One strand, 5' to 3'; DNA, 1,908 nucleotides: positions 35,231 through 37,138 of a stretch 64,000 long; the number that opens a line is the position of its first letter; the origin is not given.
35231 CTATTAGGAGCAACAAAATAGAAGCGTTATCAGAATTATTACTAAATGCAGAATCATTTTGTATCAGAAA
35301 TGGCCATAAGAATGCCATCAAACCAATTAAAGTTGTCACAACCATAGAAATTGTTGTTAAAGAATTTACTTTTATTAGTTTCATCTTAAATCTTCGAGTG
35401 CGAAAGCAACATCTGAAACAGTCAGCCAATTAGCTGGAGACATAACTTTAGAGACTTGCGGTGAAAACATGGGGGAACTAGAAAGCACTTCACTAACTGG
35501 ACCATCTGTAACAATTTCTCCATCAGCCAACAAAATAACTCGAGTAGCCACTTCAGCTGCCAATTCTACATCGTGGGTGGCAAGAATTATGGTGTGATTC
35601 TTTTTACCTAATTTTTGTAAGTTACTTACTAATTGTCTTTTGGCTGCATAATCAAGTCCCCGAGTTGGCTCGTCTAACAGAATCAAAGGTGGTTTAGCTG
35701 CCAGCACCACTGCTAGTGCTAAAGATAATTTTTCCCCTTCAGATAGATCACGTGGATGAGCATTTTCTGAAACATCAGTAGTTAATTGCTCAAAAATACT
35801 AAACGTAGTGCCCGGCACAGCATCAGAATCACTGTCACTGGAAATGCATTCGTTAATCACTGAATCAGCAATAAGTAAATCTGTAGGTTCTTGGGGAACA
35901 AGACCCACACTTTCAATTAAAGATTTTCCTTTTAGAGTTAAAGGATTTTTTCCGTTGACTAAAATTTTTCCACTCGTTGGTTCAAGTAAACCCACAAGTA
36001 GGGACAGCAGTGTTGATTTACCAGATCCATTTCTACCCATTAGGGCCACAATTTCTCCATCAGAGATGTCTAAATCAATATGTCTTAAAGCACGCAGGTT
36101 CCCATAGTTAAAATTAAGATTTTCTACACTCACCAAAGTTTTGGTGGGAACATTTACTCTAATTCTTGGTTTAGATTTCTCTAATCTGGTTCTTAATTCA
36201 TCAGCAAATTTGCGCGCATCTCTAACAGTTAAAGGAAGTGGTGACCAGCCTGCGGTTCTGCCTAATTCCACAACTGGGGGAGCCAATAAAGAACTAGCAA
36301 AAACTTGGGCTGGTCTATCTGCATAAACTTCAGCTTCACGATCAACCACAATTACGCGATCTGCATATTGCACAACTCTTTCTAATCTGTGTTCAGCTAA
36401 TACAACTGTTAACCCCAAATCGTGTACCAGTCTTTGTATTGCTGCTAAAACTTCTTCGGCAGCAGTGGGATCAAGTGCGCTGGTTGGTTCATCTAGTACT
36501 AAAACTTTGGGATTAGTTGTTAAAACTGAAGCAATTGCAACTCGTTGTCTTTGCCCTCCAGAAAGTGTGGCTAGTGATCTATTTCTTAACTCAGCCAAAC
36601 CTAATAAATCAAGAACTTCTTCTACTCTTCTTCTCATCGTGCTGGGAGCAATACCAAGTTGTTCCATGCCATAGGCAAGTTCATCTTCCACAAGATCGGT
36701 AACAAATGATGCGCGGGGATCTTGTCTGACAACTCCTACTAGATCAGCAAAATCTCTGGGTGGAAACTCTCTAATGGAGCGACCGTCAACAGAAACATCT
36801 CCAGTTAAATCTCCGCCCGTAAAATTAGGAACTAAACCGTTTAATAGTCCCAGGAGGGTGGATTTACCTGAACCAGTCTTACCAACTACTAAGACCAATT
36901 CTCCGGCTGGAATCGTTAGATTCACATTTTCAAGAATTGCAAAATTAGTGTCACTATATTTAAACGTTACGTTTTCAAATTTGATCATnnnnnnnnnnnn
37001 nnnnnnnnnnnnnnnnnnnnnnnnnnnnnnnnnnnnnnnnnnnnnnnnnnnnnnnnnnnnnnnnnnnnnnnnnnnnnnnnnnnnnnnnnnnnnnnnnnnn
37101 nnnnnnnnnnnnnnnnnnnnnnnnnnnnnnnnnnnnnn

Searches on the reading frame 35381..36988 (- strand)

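Call 17: search_protein_families(library=pfam, proteins=[window:35381-36988:-], max_evalue=0.00001)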
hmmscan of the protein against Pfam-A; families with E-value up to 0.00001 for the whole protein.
window:35381-36988:- (535 aa): 9 families
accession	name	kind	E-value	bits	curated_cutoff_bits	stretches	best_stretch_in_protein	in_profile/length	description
PF00005.33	ABC_tran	-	1.4e-59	201.1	25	2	19-170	1-137/137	ABC transporter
PF13304.12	AAA_21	-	8.3e-20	72.5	27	1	410-476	233-302/304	AAA domain, putative AbiEii toxin, Type IV TA system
PF02463.25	SMC_N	-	1.6e-13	51.1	40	0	407-478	135-203/220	RecF/RecN/SMC N terminal domain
PF13555.12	AAA_29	-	3.7e-11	43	27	0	294-339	8-50/61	P-loop containing region of AAA domain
PF13175.12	AAA_15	-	6.3e-10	39.6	32.1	0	297-338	10-50/374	AAA ATPase domain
PF13481.12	AAA_25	-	5.5e-09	36.4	27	0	22-46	26-50/195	AAA domain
PF13476.12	AAA_23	-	4e-08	34.6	27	0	297-331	6-39/201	AAA domain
PF03193.22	RsgA_GTPase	-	3.6e-06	27.3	30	0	300-336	96-131/174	RsgA GTPase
PF13191.12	AAA_16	-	8e-06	26.9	32.6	0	307-440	18-140/167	AAA ATPase domain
